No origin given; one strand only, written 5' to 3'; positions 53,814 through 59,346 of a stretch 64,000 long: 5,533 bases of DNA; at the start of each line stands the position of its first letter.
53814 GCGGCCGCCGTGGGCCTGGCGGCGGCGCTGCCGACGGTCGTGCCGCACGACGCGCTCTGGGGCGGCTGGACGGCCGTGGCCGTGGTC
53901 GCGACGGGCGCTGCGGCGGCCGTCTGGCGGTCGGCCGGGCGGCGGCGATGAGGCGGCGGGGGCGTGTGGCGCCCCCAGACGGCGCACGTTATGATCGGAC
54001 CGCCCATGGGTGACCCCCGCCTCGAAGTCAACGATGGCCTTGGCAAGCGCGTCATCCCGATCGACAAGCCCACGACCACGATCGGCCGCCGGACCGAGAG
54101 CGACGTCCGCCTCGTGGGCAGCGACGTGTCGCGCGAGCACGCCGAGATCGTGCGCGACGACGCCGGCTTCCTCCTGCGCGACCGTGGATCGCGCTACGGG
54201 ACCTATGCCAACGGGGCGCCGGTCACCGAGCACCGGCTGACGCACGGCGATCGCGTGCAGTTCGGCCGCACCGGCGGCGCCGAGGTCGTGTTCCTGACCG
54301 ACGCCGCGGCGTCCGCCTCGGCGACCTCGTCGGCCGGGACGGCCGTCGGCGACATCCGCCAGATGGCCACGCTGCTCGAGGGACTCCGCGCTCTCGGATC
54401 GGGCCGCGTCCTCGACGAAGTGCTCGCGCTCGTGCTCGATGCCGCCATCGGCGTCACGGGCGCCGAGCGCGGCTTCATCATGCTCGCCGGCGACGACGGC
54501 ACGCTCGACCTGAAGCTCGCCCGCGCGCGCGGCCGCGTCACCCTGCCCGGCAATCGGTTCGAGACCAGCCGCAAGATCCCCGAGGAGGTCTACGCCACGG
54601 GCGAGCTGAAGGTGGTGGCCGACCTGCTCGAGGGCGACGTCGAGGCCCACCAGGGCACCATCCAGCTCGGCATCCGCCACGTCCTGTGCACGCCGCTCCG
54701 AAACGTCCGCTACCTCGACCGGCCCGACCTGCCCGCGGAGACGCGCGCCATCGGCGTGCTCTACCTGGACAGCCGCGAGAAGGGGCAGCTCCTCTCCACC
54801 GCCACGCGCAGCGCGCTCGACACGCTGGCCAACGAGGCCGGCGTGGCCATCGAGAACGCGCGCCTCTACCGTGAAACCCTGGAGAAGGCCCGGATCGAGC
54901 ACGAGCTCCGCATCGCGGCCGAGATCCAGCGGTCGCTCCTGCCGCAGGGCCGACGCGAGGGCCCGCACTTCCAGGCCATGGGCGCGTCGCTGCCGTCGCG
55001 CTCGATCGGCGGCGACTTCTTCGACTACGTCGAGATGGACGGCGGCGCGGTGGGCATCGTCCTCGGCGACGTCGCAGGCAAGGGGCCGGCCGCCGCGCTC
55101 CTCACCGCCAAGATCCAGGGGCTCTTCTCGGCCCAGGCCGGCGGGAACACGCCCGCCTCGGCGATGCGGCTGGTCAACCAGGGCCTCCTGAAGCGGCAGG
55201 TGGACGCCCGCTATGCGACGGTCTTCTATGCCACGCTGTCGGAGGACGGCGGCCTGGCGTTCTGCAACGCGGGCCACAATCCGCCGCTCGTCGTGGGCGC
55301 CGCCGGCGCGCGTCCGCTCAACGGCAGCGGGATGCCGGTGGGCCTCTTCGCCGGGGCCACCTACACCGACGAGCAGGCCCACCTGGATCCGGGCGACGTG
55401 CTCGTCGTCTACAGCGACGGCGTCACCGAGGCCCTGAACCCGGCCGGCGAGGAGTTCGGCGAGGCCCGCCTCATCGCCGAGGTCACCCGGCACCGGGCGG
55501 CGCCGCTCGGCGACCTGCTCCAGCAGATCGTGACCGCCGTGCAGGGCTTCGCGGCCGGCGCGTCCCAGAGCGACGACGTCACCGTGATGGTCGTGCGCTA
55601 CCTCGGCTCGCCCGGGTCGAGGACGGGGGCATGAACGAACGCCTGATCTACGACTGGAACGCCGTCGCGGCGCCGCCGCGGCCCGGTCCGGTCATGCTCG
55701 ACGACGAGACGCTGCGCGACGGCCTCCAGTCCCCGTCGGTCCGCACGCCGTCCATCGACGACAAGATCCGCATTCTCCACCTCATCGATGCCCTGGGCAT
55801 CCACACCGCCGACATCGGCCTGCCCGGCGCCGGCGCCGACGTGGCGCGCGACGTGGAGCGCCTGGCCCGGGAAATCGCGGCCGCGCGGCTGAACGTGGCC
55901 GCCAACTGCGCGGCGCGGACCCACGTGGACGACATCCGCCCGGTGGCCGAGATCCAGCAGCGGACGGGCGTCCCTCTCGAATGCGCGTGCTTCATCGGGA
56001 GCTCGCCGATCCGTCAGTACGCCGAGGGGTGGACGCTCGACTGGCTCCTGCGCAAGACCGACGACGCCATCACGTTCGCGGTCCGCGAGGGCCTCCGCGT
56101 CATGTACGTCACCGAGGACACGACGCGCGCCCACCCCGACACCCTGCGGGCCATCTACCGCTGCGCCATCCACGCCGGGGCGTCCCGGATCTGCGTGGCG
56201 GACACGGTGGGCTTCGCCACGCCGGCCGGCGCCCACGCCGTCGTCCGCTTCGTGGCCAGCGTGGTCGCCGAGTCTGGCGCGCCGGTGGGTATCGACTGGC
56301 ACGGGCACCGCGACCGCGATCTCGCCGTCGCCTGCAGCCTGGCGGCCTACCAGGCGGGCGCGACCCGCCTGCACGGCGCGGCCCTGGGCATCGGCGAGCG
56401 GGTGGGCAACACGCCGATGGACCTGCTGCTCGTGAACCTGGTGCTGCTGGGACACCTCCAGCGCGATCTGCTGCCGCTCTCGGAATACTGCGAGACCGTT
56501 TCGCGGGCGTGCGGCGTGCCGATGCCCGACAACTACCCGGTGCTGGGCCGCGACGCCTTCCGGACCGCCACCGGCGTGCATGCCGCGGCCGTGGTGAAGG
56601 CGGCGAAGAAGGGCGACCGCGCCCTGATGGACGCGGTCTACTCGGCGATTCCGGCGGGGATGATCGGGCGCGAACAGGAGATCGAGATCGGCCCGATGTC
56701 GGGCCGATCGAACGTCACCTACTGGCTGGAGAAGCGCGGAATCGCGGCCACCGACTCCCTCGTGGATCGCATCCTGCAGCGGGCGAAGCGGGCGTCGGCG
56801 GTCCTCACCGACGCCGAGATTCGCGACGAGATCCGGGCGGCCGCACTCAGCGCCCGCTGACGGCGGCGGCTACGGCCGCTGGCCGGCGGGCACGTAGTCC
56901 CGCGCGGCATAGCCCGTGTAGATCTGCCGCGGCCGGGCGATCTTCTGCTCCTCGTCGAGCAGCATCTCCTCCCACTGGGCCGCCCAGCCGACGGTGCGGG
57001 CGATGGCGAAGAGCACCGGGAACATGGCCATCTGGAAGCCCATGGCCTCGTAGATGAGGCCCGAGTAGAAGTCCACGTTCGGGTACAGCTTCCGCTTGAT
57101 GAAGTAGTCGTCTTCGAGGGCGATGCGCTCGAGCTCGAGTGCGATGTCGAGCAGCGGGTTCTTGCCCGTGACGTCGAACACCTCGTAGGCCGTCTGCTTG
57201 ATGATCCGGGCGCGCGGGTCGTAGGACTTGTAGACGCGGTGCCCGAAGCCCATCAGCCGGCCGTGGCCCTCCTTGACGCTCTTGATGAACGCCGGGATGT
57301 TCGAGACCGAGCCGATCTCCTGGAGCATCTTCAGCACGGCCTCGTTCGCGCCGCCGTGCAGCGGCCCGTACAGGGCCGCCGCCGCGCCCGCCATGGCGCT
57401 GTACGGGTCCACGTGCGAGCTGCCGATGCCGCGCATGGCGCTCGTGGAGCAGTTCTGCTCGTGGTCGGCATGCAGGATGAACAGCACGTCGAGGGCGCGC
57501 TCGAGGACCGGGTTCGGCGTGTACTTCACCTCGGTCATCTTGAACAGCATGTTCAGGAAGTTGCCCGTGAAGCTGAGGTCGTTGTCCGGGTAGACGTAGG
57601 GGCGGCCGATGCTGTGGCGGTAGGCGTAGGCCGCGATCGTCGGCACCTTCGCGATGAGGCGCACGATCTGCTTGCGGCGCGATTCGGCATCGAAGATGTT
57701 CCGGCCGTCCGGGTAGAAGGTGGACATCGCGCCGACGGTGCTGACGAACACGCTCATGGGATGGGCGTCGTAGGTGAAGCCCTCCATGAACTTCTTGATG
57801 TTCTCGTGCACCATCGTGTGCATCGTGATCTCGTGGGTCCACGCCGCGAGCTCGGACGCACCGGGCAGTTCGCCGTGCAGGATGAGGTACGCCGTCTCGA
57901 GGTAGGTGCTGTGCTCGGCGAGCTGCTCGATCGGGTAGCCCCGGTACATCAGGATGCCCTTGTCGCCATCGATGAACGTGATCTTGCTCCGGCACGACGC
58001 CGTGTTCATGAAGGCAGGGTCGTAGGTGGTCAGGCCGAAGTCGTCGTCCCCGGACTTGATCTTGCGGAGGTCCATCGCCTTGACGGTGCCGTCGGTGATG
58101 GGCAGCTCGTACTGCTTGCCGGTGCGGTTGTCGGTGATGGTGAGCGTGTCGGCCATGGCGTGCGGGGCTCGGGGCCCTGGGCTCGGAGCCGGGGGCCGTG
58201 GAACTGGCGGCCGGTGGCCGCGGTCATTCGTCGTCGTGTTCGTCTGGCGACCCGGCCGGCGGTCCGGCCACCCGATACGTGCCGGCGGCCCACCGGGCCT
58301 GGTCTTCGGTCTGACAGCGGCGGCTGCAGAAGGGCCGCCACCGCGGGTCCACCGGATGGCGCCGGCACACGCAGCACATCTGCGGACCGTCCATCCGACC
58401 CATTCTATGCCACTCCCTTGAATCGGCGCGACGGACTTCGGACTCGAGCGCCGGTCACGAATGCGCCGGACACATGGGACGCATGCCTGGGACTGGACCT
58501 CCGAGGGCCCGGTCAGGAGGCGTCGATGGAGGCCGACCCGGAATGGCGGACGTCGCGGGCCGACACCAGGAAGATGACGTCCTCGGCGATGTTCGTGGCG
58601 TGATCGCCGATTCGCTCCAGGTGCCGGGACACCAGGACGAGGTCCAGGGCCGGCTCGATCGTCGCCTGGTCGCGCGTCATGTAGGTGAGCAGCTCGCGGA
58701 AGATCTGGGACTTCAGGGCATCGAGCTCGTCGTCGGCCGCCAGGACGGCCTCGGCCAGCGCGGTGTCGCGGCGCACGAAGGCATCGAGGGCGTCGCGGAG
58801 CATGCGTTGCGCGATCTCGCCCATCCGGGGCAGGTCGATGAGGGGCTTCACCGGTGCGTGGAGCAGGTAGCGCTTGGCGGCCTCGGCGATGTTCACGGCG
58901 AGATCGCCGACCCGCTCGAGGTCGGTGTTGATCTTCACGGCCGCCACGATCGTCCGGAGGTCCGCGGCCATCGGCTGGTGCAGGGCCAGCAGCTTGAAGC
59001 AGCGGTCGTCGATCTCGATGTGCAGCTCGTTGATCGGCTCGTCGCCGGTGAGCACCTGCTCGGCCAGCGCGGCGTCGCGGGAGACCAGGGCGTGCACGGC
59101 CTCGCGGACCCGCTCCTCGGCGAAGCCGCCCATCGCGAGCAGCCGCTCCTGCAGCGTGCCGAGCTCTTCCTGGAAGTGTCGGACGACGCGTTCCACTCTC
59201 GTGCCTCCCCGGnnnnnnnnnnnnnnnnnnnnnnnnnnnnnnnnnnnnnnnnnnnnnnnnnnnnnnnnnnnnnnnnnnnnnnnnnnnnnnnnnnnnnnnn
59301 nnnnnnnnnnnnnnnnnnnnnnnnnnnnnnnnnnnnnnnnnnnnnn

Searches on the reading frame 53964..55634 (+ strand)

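Call 28: search_protein_families(library=pfam, proteins=[window:53964-55634:+], max_evalue=0.001)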
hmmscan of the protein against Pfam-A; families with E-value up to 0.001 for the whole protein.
window:53964-55634:+ (556 aa): 6 families
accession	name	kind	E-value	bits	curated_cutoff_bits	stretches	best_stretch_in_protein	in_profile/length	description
PF07228.17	SpoIIE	-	3.9e-45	154.6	25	1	359-546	1-191/192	Stage II sporulation protein E (SpoIIE)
PF00498.31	FHA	-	1.7e-18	67.2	20.7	1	38-101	1-67/67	FHA domain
PF16697.10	Yop-YscD_cpl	-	1.2e-09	38.7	33.2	1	31-103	12-86/94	Inner membrane component of T3SS, cytoplasmic domain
PF01590.32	GAF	-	1.7e-08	35.5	22.4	1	150-296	2-133/133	GAF domain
PF13185.12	GAF_2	-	6.5e-08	33.3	28.6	1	150-297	4-136/136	GAF domain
PF13492.12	GAF_3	-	1.8e-05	25.6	27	1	150-298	2-129/129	GAF domain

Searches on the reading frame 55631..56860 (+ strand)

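Call 28: search_protein_families(library=pfam, proteins=[window:55631-56860:+], max_evalue=0.001)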
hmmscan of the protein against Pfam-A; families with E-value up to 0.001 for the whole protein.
window:55631-56860:+ (409 aa): 1 family
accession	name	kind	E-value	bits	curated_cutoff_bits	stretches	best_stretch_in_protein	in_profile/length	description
PF00682.25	HMGL-like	-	3.1e-42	145.2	29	1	24-274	5-243/260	HMGL-like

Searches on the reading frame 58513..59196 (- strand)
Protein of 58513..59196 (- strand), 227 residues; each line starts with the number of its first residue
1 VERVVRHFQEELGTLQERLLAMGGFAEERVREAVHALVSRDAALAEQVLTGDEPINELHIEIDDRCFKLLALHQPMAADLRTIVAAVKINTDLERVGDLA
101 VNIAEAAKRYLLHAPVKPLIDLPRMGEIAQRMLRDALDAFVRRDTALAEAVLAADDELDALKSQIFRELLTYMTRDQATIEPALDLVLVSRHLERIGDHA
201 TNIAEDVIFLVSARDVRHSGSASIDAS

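Call 28: search_protein_families(library=pfam, proteins=[window:58513-59196:-], max_evalue=0.001)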
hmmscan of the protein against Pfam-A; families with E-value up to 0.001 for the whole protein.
window:58513-59196:- (227 aa): 1 family
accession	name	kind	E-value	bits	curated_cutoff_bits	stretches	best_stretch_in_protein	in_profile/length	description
PF01895.24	PhoU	-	4.6e-51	171.6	23.5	2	123-207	2-89/89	PhoU domain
